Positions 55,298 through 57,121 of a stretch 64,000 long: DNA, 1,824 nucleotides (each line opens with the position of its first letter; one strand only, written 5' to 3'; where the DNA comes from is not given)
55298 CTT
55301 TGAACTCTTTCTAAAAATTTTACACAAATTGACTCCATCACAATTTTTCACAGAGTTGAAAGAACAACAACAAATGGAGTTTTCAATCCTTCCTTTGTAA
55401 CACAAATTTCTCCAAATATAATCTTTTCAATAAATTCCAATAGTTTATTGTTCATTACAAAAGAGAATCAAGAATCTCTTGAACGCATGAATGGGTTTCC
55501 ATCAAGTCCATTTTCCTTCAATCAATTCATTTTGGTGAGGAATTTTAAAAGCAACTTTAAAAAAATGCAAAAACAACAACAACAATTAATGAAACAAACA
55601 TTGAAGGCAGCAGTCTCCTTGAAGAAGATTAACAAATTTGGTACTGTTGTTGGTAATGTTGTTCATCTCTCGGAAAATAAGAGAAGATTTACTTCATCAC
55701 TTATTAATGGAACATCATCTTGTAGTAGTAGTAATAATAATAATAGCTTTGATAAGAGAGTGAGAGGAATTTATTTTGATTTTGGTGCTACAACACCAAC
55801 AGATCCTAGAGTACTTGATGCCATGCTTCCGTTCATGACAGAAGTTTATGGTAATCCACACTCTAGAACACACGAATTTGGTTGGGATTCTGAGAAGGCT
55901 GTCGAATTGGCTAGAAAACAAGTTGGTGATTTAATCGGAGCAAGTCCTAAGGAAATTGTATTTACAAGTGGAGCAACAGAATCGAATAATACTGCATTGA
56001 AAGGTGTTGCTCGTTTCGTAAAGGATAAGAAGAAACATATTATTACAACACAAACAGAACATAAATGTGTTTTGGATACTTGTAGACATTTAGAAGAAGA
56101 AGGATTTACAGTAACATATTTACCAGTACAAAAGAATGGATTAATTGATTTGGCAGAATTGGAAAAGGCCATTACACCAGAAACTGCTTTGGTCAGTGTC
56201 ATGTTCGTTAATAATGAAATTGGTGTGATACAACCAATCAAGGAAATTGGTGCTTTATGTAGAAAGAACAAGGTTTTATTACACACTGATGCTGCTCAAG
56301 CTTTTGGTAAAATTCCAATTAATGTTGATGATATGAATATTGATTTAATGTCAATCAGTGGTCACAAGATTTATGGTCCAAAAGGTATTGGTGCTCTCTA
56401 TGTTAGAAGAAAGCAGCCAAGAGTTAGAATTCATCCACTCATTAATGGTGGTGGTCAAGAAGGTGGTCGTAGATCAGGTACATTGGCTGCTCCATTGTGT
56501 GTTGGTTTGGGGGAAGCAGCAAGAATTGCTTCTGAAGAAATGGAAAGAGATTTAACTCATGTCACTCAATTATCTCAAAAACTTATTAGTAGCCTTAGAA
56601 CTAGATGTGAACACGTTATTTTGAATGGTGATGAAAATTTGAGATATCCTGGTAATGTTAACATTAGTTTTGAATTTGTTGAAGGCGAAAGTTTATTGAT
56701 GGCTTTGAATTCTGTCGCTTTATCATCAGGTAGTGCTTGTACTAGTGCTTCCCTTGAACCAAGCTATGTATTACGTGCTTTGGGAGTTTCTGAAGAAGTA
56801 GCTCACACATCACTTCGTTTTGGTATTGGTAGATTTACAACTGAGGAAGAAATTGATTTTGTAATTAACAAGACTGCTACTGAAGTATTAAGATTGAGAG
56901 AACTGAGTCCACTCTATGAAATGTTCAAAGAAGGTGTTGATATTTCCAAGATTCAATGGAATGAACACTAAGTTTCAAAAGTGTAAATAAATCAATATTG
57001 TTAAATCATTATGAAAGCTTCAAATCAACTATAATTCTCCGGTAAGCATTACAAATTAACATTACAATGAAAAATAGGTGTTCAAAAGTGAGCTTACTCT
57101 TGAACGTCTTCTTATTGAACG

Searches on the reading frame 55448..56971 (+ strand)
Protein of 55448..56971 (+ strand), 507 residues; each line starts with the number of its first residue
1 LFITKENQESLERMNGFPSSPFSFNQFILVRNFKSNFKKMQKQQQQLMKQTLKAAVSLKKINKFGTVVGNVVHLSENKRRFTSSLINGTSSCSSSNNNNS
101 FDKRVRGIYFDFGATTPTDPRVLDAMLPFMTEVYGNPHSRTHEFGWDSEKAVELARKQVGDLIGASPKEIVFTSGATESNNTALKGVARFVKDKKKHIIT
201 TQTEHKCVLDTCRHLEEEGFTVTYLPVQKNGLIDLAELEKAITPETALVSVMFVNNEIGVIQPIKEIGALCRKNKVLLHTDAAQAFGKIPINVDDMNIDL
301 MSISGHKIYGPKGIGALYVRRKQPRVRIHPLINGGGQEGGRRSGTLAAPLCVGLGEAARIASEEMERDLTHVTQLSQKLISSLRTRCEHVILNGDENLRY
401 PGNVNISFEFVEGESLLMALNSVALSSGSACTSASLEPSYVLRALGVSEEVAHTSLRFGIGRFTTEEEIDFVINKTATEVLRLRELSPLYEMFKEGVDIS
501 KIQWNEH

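Call 32: search_protein_families(library=pfam, proteins=[window:55448-56971:+], max_evalue=0.00001)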
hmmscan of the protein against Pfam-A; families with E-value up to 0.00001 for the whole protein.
window:55448-56971:+ (507 aa): 3 families
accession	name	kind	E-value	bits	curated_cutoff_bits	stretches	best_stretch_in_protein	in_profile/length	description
PF00266.25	Aminotran_5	-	1.6e-91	307.5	21.5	1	108-470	1-369/371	Aminotransferase class-V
PF01212.27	Beta_elim_lyase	-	9.8e-09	35.4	27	1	158-307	40-199/288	Beta-eliminating lyase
PF01041.23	DegT_DnrJ_EryC1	-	5e-08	33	19.8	1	169-287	41-151/360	DegT/DnrJ/EryC1/StrS aminotransferase family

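Call 34: find_homologous_proteins(query=window:55448-56971:+, max_evalue=1e-50)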
Query window:55448-56971:+ (507 aa): 8000 proteins with E <= 1e-50 among 8000 candidates; the best 120 are listed.
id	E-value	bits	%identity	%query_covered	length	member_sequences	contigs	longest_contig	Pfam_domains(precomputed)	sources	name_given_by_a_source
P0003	1.9e-261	886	-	-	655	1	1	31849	PF00282.26,PF00155.28,PF00266.26,PF01212.28,PF01053.27,PF01041.24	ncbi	-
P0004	2.3e-238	810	89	79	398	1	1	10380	PF00266.26,PF01212.28,PF01041.24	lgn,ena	-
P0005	3.5e-237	806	82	83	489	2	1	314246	PF00266.26,PF01212.28,PF01041.24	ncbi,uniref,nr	ncbi:hypothetical protein C9374_010480 [Naegleria lovaniensis]|uniref:cysteine desulfurase n=1 Tax=N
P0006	6.8e-225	765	81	80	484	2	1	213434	PF00266.26,PF01212.28,PF01041.24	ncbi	ncbi:hypothetical protein ABK040_011270 [Willaertia magna]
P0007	2.2e-214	731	77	80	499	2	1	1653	PF00266.26,PF01212.28,PF01041.24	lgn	-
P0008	2.5e-208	711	64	94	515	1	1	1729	PF00266.26,PF01212.28,PF01041.24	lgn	-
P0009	8.9e-204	696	75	79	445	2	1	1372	PF00266.26,PF01212.28,PF01041.24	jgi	jgi:cysteine desulfurase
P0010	1.4e-203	695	75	80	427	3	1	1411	PF00266.26,PF01212.28,PF01041.24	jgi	jgi:cysteine desulfurase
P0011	2.1e-203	694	74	80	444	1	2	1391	PF00266.26,PF01041.24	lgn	-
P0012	4.7e-203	693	72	81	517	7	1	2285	PF00266.26,PF01212.28,PF01041.24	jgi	-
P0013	1.4e-202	692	74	79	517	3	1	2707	PF00266.26,PF01212.28,PF01041.24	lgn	-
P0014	3.6e-200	684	76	79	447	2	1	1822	PF00266.26,PF01212.28,PF01041.24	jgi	jgi:cysteine desulfurase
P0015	3.6e-200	684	76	79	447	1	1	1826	PF00266.26,PF01212.28,PF01041.24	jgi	jgi:cysteine desulfurase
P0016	8.0e-191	653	-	-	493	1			PF00266.26,PF01212.28,PF01041.24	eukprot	eukprot:sb/3464139/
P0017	4.7e-189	647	71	80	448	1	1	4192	PF00266.26,PF01212.28,PF01041.24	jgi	-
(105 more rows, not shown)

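Call 35: list_cluster_members(proteins=[P0003, P0001, P0002, P0004])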
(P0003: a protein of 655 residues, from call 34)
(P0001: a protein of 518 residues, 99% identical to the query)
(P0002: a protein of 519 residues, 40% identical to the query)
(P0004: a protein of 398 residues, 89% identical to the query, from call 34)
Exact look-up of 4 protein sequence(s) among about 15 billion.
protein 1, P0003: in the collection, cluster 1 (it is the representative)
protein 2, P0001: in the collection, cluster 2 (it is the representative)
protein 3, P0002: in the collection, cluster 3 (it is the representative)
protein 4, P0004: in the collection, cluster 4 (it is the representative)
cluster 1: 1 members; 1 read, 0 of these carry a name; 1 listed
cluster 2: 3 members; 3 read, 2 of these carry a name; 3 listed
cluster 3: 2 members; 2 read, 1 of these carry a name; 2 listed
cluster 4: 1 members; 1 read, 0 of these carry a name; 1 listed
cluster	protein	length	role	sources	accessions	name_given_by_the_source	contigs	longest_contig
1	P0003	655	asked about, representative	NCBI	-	-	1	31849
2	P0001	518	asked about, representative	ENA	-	-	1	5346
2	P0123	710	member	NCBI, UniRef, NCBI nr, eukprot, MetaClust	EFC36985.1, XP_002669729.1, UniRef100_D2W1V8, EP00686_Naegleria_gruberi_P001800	predicted protein [Naegleria gruberi] | Predicted protein n=1 Tax=Naegleria gruberi TaxID=5762 RepID=D2W1V8_NAEGR | uncharacterized protein NAEGRDRAFT_75286 [Naegleria gruberi]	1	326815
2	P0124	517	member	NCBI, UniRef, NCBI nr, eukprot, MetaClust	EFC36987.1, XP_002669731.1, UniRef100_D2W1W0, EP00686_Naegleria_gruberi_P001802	predicted protein [Naegleria gruberi] | Predicted protein n=1 Tax=Naegleria gruberi TaxID=5762 RepID=D2W1W0_NAEGR | uncharacterized protein NAEGRDRAFT_54005 [Naegleria gruberi]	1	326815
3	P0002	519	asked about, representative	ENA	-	-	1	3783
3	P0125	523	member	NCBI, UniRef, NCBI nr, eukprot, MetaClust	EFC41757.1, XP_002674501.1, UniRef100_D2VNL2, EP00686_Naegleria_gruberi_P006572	predicted protein [Naegleria gruberi] | Predicted protein n=1 Tax=Naegleria gruberi TaxID=5762 RepID=D2VNL2_NAEGR | uncharacterized protein NAEGRDRAFT_70540 [Naegleria gruberi]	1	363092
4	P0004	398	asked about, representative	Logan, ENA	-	-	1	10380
